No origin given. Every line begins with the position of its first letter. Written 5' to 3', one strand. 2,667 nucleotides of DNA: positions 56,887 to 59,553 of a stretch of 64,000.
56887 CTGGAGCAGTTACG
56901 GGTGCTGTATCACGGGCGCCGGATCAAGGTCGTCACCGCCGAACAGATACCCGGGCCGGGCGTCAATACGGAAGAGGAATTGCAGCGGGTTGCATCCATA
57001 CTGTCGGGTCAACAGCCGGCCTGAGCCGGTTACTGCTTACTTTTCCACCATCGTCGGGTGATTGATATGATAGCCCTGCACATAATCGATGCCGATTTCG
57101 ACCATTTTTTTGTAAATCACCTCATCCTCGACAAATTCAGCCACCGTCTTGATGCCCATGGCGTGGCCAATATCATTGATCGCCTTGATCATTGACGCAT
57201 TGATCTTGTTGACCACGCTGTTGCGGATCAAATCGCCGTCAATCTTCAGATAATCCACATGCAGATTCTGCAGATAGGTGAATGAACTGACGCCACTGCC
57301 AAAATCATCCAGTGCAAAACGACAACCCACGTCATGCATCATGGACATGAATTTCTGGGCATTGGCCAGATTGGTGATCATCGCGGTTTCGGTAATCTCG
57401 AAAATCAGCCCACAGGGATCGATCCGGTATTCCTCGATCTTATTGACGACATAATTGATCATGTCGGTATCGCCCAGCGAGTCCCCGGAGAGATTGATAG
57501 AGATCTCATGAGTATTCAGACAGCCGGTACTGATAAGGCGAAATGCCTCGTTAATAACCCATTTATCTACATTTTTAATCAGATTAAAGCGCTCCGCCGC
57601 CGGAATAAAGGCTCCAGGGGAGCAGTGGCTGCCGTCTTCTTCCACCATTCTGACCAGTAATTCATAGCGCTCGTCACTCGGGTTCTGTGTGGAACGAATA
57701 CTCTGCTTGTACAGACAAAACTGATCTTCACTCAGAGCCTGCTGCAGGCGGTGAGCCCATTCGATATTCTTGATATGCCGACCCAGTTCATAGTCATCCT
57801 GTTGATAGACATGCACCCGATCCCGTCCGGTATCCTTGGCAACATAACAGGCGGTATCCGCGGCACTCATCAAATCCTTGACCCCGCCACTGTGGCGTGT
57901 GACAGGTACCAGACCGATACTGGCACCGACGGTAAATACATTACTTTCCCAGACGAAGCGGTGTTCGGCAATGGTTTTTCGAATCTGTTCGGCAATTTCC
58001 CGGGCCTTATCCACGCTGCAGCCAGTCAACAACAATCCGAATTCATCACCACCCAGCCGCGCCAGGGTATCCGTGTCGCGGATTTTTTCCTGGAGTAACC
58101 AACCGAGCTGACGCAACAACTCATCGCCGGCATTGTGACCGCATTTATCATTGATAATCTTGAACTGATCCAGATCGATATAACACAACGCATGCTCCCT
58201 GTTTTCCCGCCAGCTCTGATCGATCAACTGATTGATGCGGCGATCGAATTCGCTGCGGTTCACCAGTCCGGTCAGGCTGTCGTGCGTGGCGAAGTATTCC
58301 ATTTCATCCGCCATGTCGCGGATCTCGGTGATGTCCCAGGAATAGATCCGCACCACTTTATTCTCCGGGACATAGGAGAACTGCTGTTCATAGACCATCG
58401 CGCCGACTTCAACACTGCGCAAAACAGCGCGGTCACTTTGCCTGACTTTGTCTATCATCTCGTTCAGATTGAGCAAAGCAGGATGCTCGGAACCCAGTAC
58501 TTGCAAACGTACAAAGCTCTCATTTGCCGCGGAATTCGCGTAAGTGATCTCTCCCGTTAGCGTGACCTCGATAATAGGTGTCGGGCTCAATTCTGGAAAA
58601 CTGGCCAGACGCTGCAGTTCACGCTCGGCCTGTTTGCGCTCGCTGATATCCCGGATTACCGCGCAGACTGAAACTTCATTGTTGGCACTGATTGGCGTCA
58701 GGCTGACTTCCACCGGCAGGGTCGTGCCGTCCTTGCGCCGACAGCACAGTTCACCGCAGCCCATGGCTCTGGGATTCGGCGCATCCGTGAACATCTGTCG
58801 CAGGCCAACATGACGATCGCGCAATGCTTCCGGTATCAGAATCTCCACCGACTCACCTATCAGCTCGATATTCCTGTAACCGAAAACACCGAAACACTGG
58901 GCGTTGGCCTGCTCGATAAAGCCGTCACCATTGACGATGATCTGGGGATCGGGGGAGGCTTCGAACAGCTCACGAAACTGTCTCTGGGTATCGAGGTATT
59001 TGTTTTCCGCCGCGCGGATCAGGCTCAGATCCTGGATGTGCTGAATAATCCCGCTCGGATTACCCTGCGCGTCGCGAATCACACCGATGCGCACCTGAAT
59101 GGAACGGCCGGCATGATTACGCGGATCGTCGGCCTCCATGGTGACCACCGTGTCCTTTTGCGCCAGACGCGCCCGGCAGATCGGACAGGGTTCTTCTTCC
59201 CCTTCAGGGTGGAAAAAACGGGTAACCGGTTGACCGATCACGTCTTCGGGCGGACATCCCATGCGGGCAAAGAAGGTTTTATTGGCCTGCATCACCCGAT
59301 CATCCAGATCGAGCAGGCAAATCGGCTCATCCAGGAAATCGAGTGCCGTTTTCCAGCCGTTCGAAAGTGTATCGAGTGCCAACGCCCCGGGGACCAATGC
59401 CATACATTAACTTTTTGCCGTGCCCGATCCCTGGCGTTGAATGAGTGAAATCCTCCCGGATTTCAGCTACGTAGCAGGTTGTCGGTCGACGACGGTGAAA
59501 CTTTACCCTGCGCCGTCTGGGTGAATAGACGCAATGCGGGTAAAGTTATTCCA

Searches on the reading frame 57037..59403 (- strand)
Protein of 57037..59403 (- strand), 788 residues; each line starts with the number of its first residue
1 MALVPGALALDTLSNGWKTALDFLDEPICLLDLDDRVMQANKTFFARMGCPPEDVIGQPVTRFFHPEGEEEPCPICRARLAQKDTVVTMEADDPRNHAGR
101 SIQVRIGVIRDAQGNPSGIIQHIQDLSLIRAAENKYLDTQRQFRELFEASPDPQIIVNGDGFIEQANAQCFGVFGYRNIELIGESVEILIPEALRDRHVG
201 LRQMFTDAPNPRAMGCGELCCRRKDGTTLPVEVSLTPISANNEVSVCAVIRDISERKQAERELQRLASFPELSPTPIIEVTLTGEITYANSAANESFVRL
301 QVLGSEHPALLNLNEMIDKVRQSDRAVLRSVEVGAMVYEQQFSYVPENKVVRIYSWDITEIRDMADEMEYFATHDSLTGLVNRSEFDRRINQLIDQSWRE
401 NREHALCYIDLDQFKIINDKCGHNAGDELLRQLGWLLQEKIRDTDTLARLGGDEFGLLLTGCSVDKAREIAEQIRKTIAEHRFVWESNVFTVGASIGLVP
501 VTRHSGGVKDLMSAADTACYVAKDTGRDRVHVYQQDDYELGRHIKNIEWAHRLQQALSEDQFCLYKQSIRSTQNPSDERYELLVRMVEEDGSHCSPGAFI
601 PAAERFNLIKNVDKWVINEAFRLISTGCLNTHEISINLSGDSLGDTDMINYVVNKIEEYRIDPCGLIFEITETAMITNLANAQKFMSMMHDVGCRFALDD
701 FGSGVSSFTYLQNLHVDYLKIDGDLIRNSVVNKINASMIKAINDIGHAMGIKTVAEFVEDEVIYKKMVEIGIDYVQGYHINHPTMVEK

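Call 18: search_protein_families(library=pfam, proteins=[window:57037-59403:-], max_evalue=0.001)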
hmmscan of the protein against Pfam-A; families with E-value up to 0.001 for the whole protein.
window:57037-59403:- (788 aa): 8 families
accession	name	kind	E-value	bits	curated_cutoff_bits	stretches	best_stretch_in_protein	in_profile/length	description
PF00563.25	EAL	-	7.1e-59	199.5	31.3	1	552-783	3-236/236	EAL domain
PF00990.26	GGDEF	-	8.9e-43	146.3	23.8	1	372-529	1-161/161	Diguanylate cyclase, GGDEF domain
PF00989.32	PAS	-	2.4e-26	92.4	22.6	2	142-253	2-113/113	PAS fold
PF08448.16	PAS_4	-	2e-23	83.2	23.1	2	24-127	4-106/110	PAS fold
PF13426.13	PAS_9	-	8e-20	71.5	27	2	153-255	3-103/103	PAS domain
PF13188.13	PAS_8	-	3.2e-15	55.8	21.8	1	142-194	2-51/65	PAS domain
PF24820.1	Diguanyl_cycl_sensor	-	1.1e-07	32.2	28.1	1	152-250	7-107/109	Diguanylate cyclase-like sensor domain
PF08447.18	PAS_3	-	1.8e-05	25.3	25.6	0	166-244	4-82/89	PAS fold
